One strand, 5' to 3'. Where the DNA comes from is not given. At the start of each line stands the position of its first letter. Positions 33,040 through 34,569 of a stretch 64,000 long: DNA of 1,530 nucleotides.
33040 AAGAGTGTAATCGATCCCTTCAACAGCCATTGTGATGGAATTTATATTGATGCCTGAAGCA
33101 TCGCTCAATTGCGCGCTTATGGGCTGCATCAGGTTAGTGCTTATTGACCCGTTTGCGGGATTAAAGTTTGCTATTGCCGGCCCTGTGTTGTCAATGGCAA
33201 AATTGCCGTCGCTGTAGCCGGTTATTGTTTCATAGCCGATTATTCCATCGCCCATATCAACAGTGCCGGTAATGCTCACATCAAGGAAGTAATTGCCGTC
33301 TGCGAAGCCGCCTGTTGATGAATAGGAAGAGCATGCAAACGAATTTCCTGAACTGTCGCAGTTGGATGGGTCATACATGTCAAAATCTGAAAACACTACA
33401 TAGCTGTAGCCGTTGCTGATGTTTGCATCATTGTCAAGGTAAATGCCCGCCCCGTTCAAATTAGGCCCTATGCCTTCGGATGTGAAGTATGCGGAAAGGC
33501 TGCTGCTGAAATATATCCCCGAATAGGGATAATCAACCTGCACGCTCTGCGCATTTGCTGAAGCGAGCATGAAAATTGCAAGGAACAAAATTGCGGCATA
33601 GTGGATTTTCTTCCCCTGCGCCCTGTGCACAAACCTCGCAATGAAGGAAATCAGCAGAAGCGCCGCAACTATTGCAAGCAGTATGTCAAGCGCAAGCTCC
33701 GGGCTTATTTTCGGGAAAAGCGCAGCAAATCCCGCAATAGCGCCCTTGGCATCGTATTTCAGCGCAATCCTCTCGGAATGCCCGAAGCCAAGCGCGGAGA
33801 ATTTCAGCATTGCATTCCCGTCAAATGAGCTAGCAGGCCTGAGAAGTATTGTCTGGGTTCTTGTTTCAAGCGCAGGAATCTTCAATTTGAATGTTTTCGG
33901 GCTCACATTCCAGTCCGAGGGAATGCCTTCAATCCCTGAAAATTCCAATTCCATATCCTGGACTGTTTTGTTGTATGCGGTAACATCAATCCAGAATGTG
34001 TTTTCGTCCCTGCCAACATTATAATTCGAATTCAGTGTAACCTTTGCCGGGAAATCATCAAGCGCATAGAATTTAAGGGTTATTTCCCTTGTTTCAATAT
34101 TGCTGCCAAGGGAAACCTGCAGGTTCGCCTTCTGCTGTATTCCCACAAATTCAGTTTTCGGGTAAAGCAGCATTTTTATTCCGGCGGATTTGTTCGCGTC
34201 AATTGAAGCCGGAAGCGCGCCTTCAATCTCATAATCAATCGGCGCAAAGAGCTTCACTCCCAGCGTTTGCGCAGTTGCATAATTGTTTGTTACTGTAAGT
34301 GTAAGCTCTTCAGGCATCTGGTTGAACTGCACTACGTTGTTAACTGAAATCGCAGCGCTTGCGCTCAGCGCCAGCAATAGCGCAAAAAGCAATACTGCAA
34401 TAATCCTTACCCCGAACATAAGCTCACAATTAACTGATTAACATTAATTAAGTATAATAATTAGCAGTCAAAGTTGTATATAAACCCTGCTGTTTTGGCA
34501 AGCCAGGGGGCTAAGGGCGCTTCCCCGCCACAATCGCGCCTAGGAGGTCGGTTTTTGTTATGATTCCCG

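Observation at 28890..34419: Cluster of modular cell-surface proteins, two of them in-frame with no stop codon between them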

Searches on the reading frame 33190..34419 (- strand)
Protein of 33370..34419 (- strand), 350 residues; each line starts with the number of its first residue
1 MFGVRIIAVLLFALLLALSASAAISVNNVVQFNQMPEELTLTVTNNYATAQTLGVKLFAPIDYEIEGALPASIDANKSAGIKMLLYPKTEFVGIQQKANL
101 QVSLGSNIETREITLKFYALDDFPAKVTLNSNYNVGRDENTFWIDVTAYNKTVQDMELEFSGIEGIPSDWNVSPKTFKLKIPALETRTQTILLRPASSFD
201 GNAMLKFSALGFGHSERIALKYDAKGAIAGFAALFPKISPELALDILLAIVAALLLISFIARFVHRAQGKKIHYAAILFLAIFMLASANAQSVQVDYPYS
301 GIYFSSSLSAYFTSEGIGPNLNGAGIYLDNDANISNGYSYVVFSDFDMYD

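Call 19: find_homologous_proteins(query=window:33370-34419:-, max_evalue=0.01)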
Query seq(350 aa): 8000 candidates shared short words with the query, none scored E <= 0.01.

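Call 27: search_protein_representatives(alignment_id=A2)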
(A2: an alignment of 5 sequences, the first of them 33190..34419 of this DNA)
Query: 5 sequences, 410 profile positions. Proteins with E-value up to 0.001 (for the whole library): 125; up to 1e-10: 73; up to 1e-30: 6. The best 125 are listed.
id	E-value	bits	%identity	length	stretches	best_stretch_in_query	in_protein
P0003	2.7e-254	859.9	-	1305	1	1-410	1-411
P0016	1.6e-49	185.4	-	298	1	9-271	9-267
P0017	2.2e-41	158.6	-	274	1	1-267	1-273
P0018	1.5e-37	146.0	-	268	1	9-269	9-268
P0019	2.7e-34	135.3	-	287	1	7-267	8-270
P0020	9.8e-34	133.5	-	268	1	1-267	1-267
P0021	5.5e-30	121.1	-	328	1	11-267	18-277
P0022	4.2e-28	114.9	-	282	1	11-268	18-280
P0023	3.0e-27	112.1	-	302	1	9-270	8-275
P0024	5.7e-27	111.2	-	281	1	6-266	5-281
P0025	4.6e-26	108.2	-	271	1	7-266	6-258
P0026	1.1e-25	107.0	-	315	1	10-268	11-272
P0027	1.7e-25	106.3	-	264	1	12-266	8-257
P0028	7.8e-25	104.1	-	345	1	7-271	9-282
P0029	9.2e-25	103.9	-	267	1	8-266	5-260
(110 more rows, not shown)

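Call 30: find_encoding_contigs(protein=P0016, flank=8000, max_places=3)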
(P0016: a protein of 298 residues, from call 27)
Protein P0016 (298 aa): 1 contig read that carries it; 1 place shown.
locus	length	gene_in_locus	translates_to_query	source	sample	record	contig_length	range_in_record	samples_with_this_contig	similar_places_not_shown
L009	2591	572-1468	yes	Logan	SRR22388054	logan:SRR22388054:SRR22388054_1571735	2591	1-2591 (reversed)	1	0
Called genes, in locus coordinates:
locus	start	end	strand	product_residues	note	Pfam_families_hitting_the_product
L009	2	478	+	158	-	?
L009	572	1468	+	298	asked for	PF10633:NPCBM_assoc (faint)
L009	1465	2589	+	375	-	?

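Call 31: find_encoding_contigs(protein=P0017, flank=8000, max_places=3)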
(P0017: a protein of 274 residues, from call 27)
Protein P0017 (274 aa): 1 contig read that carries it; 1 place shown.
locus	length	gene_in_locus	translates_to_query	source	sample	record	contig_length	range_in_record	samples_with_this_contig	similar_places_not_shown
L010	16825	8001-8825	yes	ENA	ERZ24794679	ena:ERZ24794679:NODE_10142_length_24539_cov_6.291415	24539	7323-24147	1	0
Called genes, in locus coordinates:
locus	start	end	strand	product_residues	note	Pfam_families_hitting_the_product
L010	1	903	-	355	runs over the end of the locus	PF21088:MS_channel_1st, PF00924:MS_channel_2nd, PF21082:MS_channel_3rd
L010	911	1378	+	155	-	PF01325:Fe_dep_repress, PF01047:MarR (weak), PF02742:Fe_dep_repr_C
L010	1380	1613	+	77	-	PF04023:FeoA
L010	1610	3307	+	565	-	PF01926:MMR_HSR1, PF02421:FeoB_N, PF07670:Gate, PF07664:FeoB_C, PF07670:Gate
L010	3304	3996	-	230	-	PF04967:HTH_10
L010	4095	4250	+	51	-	-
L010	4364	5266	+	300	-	PF04055:Radical_SAM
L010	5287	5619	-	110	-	PF02452:PemK_toxin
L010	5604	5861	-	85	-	PF04014:MazE_antitoxin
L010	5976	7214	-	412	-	PF00438:S-AdoMet_synt_N, PF02772:S-AdoMet_synt_M, PF02773:S-AdoMet_synt_C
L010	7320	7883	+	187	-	PF12844:HTH_19, PF13560:HTH_31, PF01381:HTH_3, PF00571:CBS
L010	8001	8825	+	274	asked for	-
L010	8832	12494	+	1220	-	PF13205:Big_5 (faint), PF11614:FixG_C (faint), PF10633:NPCBM_assoc (faint)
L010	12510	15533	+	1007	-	PF22076:Cep192_D6 (faint), PF11614:FixG_C (faint), PF22544:HYDIN_VesB_CFA65-like_Ig (faint), PF00092:VWA, PF13519:VWA_2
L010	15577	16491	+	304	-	PF00890:FAD_binding_2 (faint), PF01134:GIDA (faint), PF01266:DAO (faint), PF07992:Pyr_redox_2, PF12831:FAD_oxidored, PF13450:NAD_binding_8 (weak), PF13738:Pyr_redox_3, PF00070:Pyr_redox, +4 more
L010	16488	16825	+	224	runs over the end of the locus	PF13847:Methyltransf_31, PF13489:Methyltransf_23, PF08241:Methyltransf_11, PF08242:Methyltransf_12, PF13649:Methyltransf_25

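Call 33: predict_structure(alignment_id=A2)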
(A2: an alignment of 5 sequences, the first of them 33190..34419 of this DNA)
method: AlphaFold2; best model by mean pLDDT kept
length: 410 residues; sequences in the alignment: 5
mean_pLDDT: 49.0   pTM: 0.31
mean pLDDT of the five models: 49.0, 46.2, 45.7, 40.9, 40.8
residues with pLDDT >= 90: 1; 70-90: 69; 50-70: 102; < 50: 238
segments of 3 or more residues with pLDDT < 50: 1-38, 60-62, 87-97, 110-122, 133-138, 225-241, 264-410
pLDDT, mean of each block of 10 residues (from residue 1): 40 30 28 41 65 60 54 67 51 45 56 41 58 47 77 72 83 88 81 76 74 68 48 45 55 59 46 39 30 23 22 25 31 29 38 41 39 36 36 31 35
secondary structure, 60 per line:
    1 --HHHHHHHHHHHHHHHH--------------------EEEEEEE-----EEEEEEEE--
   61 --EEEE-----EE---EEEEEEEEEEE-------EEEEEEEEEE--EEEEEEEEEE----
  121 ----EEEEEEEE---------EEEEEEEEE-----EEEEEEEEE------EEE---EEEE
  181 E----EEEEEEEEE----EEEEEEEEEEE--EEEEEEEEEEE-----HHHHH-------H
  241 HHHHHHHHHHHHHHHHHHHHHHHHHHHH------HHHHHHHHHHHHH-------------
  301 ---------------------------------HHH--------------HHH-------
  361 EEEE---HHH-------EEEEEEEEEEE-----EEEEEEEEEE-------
elements in order: H3-18 E39-45 E51-58 E63-66 E77-87 E95-104 E107-116 E125-132 E142-150 E156-164 E171-173 E177-181 E186-194 E199-209 E212-222 H228-232 H240-268 H275-287 E361-364 E378-388 E394-403

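Call 48: search_protein_families(library=pfam, proteins=[L010:8832-12494:+], max_evalue=0.01)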
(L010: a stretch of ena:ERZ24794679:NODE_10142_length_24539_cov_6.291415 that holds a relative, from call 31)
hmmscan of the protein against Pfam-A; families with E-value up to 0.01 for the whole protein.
L010:8832-12494:+ (1220 aa): 9 families
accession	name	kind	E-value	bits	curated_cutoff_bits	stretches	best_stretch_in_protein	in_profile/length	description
PF11614.14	FixG_C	-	1.2e-11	45.2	25.6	0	457-530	29-102/119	IG-like fold at C-terminal of FixG, putative oxidoreductase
PF10633.15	NPCBM_assoc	-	7.6e-10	39.3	24.4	1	1061-1133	2-75/78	NPCBM-associated, NEW3 domain of alpha-galactosidase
PF13205.12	Big_5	-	2.7e-05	25.3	23.6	1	244-339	4-103/105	Bacterial Ig-like domain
PF22067.2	Cep192_D3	-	6.3e-05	23.5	27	0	455-516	14-73/99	Cep192 domain 3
PF00801.26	PKD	-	0.00023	21.5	23.5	0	1005-1027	48-70/80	PKD domain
PF19076.6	CshA_repeat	-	0.00046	21.2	27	0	194-223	59-88/103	Surface adhesin CshA repetitive domain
PF23763.2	Beta-barrel_GLAA-B_I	-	0.00063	20.3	28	0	944-992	20-67/95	GLAA-B beta-barrel domain I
PF07705.17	CARDB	-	0.0021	18.7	22.7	1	1049-1139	4-89/101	CARDB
PF24053.1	DUF7356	-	0.0092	16.4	27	0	660-719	24-81/105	Domain of unknown function (DUF7356)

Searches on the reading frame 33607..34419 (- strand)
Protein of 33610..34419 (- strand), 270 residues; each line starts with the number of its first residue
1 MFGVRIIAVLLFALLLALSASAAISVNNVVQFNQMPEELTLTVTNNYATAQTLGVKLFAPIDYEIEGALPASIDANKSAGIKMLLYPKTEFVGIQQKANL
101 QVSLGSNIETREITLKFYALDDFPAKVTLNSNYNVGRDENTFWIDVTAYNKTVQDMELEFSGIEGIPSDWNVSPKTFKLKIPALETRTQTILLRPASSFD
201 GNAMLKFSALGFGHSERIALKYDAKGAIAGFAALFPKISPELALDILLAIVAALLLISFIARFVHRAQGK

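Call 24: search_protein_families(library=ncbifam, proteins=[window:33610-34419:-], max_evalue=1)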
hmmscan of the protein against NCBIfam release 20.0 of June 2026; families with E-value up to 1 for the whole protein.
window:33610-34419:- (270 aa): 0 families

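Call 41: find_related_loci(query=A4, collection=genome_contigs, flank=6000)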
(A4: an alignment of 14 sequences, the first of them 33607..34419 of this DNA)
Query A4 (271 aa) in genome_contigs; peptide patterns used: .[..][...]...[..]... (x = any residue, [..] = any of these).
109 stretches matched a pattern; 26 encode a relative of the query (tblastn E <= 1e-3); 26 distinct loci.
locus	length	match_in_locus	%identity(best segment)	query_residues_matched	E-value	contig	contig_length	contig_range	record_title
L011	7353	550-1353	31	1-268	2e-34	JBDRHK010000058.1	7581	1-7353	MAG: Candidatus Iainarchaeum archaeon isolate MEGAHIT-group-1.513 k141_2112529, whole genome shotgun sequence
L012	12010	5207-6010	29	1-268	8e-31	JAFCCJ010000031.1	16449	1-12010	MAG: Candidatus Iainarchaeum archaeon isolate AB_3033_Bin_152 AB_3033_Bin_152_scaffold_5558, whole genome shotgun sequen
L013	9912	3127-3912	30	1-267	1e-24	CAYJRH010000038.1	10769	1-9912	MAG TPA_asm: uncultured archaeon isolate ERP125453_co1_38 genome assembly, contig: NODE_7097_length_10769_cov_29.159511,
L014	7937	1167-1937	30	7-265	9e-24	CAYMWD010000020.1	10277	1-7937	MAG TPA_asm: uncultured archaeon isolate SRP178699_co1_12 genome assembly, contig: NODE_8982_length_10277_cov_4.030718,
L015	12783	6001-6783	28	20-271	1e-21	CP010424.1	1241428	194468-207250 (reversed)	MAG: archaeon GW2011_AR10 chromosome, complete genome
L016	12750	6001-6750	27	10-265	1e-21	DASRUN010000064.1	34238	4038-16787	MAG TPA_asm: archaeon isolate SMAG_U8112 k141_1565414, whole genome shotgun sequence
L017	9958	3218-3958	28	20-271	1e-21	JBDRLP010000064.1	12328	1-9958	MAG: Candidatus Iainarchaeum archaeon isolate MEGAHIT-group-1.784 k141_8749760, whole genome shotgun sequence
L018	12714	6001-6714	27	20-265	8e-21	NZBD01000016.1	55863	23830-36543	MAG: Candidatus Iainarchaeum archaeon isolate ARS1427 MHASMcontig_210852, whole genome shotgun sequence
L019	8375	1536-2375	24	13-265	1e-17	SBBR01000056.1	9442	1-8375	MAG: archaeon isolate Bin_44_1 Hy_contig26174, whole genome shotgun sequence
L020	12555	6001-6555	29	40-234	3e-16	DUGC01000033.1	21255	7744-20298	MAG TPA_asm: Candidatus Iainarchaeum archaeon isolate UBA10205 contig_136933, whole genome shotgun sequence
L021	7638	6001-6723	27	17-265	3e-22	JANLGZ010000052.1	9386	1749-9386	MAG: archaeon isolate P6-4 k99_248717, whole genome shotgun sequence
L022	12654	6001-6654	24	10-233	6e-14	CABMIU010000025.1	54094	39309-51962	uncultured archaeon isolate LFW-281_4 genome assembly, contig: LFW2814_31, whole genome shotgun sequence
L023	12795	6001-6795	27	4-265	5e-12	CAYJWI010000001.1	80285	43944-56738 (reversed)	MAG TPA_asm: uncultured archaeon isolate ERP125453_co1_517 genome assembly, contig: NODE_161_length_80285_cov_11.544547,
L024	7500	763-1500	25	9-265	2e-11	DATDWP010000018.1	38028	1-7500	MAG TPA_asm: archaeon isolate SMAG_U8115 k141_762619, whole genome shotgun sequence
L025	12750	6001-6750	24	10-265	3e-10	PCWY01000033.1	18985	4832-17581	MAG: Candidatus Diapherotrites archaeon CG11_big_fil_rev_8_21_14_0_20_37_9 CG11_8_21_14_0.20_scaffold_1627_c, whole geno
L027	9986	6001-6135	51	227-271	1e-7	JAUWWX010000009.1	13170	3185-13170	MAG: archaeon isolate CSMAG_2669 CSMAG_2669_k127_5671602_length_13170_cov_19.0000, whole genome shotgun sequence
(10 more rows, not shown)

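Call 43: predict_structure(alignment_id=A3)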
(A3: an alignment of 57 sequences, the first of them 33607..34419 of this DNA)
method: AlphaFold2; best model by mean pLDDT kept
length: 271 residues; sequences in the alignment: 57
mean_pLDDT: 91.3   pTM: 0.71
mean pLDDT of the five models: 91.3, 90.3, 90.1, 89.7, 89.2
residues with pLDDT >= 90: 217; 70-90: 30; 50-70: 22; < 50: 2
segments of 3 or more residues with pLDDT < 50: none
pLDDT, mean of each block of 10 residues (from residue 1): 87 79 90 97 96 97 96 97 97 97 96 98 97 70 96 97 97 97 98 94 98 97 70 58 89 97 87 49
secondary structure, 60 per line:
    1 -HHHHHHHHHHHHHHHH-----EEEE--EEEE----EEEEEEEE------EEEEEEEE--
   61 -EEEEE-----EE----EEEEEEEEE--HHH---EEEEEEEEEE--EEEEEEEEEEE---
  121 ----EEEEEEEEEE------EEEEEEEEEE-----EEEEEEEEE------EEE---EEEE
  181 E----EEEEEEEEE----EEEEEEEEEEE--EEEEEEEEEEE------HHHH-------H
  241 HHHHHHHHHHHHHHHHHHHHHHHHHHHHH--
elements in order: H2-17 E23-26 E29-32 E37-44 E51-58 E62-66 E78-86 E95-104 E107-117 E125-134 E141-150 E156-164 E171-173 E177-181 E186-194 E199-209 E212-222 H229-232 H240-269

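Call 45: search_solved_structures(query=A3, max_evalue=1)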
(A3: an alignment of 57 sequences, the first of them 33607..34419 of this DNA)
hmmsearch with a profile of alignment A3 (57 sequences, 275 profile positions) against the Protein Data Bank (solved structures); distinct sequences matched with E-value up to 1: 6.
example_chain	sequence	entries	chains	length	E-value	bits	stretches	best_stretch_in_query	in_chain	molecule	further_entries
2l3b_A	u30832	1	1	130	0.0053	19.2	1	52-96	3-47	Conserved protein found in conjugate transposon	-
2l7q_A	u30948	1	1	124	0.015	17.7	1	53-97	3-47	Conserved protein found in conjugate transposon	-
8jmw_A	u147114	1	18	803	0.016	17.6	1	36-131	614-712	S8 family serine peptidase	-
4lba_A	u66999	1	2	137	0.023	17.1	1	52-121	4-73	conjugative transposon lipoprotein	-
2ed6_A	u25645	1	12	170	0.13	14.6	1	142-201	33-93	25kDa structural protein VP25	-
8q30_A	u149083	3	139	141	0.27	13.6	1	133-193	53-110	DUF4352 domain-containing protein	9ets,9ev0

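Call 48: search_protein_families(library=pfam, proteins=[L015:6920-8590:+, L018:6759-8930:+, L011:1360-3792:+, L027:6135-7958:+, L023:6835-8961:+], max_evalue=0.01)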
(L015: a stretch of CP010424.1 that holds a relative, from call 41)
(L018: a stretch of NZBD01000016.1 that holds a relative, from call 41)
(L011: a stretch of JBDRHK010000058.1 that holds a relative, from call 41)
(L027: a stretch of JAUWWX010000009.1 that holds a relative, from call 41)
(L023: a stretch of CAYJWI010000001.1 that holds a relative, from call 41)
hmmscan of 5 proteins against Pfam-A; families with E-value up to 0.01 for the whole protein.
L015:6920-8590:+ (556 aa): 4 families
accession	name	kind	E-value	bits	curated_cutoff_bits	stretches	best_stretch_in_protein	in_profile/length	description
PF11614.14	FixG_C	-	1.3e-07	32.2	25.6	1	373-455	34-117/119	IG-like fold at C-terminal of FixG, putative oxidoreductase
PF10633.15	NPCBM_assoc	-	1.3e-05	25.7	24.4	0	405-440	41-76/78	NPCBM-associated, NEW3 domain of alpha-galactosidase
PF12690.13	BsuPI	-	2e-05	24.9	22.9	0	136-213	22-96/101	Intracellular proteinase inhibitor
PF23619.1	Ig_VWA7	-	0.0002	22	27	0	149-206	19-76/104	VWA7 Ig-like domain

L018:6759-8930:+ (723 aa): 1 family
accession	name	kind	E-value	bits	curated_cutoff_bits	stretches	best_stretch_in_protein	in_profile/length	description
PF06280.18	fn3_5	-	0.0045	18.1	27.6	0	100-154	25-79/112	Fn3-like domain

L011:1360-3792:+ (810 aa): 2 families
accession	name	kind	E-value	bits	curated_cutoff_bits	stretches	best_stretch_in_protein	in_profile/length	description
PF06280.18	fn3_5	-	0.00082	20.5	27.6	0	380-415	55-84/112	Fn3-like domain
PF10633.15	NPCBM_assoc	-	0.0015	19.1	24.4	0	656-729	2-76/78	NPCBM-associated, NEW3 domain of alpha-galactosidase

L027:6135-7958:+ (607 aa): 2 families
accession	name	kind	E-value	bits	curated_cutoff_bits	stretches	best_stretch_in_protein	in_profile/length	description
PF11614.14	FixG_C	-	2.6e-07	31.2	25.6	0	355-422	34-102/119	IG-like fold at C-terminal of FixG, putative oxidoreductase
PF10633.15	NPCBM_assoc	-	6.6e-06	26.7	24.4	0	463-526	5-70/78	NPCBM-associated, NEW3 domain of alpha-galactosidase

L023:6835-8961:+ (708 aa): 2 families
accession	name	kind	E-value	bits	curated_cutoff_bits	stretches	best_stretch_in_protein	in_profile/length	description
PF11614.14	FixG_C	-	5.1e-07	30.3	25.6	1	467-545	35-116/119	IG-like fold at C-terminal of FixG, putative oxidoreductase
PF22067.2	Cep192_D3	-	0.0014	19.1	27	0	468-519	22-71/99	Cep192 domain 3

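Call 50: fold_search(model_id=the predicted structure, library=pdb)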
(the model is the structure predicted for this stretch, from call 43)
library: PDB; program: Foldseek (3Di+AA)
matches with E <= 10: 2000; with E <= 0.001: 885
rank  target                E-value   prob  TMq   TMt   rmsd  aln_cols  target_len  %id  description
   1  9ijj_L                4.0e-08  1.00  0.28  0.33  11.0       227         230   12  In situ structure of the central apparatus in mouse sperm axoneme. (released 2025-06-04)
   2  7sqc_M1               1.2e-07  1.00  0.29  0.18  10.9       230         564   12  Ciliary C1 central pair apparatus isolated from Chlamydomonas reinhardtii (released 2022-04-13)
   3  7som_D                1.3e-07  1.00  0.27  0.07  14.4       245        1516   12  Ciliary C2 central pair apparatus isolated from Chlamydomonas reinhardtii (released 2022-04-13)
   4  8jmw_A                1.3e-07  1.00  0.30  0.17  10.9       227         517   11  Fibril form of serine peptidase Vpr (released 2023-12-06)
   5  9fh8_A                1.5e-07  1.00  0.26  0.25   9.7       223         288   11  Crystal structure of the SPD-2 domain of Apis dorsata CEP192 (released 2025-03-26)
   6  7n6g_3J               3.3e-07  1.00  0.29  0.24  10.7       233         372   12  C1 of central pair (released 2022-05-18)
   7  7sqc_T0               3.7e-07  1.00  0.30  0.17  12.6       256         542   10  Ciliary C1 central pair apparatus isolated from Chlamydomonas reinhardtii (released 2022-04-13)
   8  2bzd_C                4.5e-07  1.00  0.31  0.15  12.8       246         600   11  Galactose recognition by the carbohydrate-binding module of a bacterial sialidase. (released 2005-08-19)
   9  1w8o_A                4.8e-07  1.00  0.30  0.14  12.5       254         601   11  Contribution of the Active Site Aspartic Acid to Catalysis in the Bacterial Neuraminidase from Micromonospora viridifa (released 2004-09-29)
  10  7sqc_2A               6.5e-07  1.00  0.27  0.11  11.7       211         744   13  Ciliary C1 central pair apparatus isolated from Chlamydomonas reinhardtii (released 2022-04-13)
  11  7sqc_T2               7.6e-07  1.00  0.30  0.17  12.7       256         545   11  Ciliary C1 central pair apparatus isolated from Chlamydomonas reinhardtii (released 2022-04-13)
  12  7n6g_3K               7.9e-07  1.00  0.30  0.25   9.4       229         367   14  C1 of central pair (released 2022-05-18)
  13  1wcq_C                9.8e-07  1.00  0.29  0.14  12.6       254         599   10  Mutagenesis of the Nucleophilic Tyrosine in a Bacterial Sialidase to Phenylalanine. (released 2005-10-12)
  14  9ijj_E                1.0e-06  1.00  0.32  0.19  11.7       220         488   11  In situ structure of the central apparatus in mouse sperm axoneme. (released 2025-06-04)
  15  1kv3_A                1.0e-06  1.00  0.30  0.16   9.5       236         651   10  HUMAN TISSUE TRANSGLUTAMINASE IN GDP BOUND FORM (released 2002-03-13)
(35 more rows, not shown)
